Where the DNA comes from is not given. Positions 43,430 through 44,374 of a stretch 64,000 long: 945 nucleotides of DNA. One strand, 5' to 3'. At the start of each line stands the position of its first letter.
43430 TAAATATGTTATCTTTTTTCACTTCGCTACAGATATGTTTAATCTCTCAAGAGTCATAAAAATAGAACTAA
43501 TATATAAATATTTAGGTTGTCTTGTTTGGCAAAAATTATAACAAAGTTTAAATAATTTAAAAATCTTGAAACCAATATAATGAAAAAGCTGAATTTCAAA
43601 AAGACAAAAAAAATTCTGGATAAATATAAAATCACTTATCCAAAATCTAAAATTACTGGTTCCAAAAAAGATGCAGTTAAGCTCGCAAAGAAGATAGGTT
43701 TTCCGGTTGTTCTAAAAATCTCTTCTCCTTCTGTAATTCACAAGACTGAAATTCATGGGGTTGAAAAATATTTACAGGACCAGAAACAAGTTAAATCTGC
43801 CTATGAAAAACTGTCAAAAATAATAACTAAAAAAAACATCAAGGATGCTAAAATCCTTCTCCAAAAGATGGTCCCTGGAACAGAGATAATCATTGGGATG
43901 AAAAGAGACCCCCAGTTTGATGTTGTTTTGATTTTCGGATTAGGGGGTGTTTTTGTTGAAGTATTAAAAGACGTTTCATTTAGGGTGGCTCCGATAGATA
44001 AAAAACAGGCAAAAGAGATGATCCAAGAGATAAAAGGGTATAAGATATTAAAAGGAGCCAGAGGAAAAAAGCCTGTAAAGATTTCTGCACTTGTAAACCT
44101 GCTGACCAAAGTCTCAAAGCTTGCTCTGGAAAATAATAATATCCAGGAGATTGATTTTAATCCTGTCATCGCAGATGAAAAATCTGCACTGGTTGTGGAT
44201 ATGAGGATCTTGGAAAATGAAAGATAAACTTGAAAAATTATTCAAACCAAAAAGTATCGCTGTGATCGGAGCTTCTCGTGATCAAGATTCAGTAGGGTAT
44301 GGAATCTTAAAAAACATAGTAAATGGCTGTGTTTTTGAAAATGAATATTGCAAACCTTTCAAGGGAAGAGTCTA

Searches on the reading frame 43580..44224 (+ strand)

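Call 23: search_protein_families(library=pfam, proteins=[window:43580-44224:+], max_evalue=0.001)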
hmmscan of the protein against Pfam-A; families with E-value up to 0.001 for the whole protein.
window:43580-44224:+ (215 aa): 1 family
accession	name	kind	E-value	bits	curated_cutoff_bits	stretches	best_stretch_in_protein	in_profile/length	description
PF13549.11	ATP-grasp_5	-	3.6e-68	229.7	27.6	1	3-210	9-219/221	ATP-grasp domain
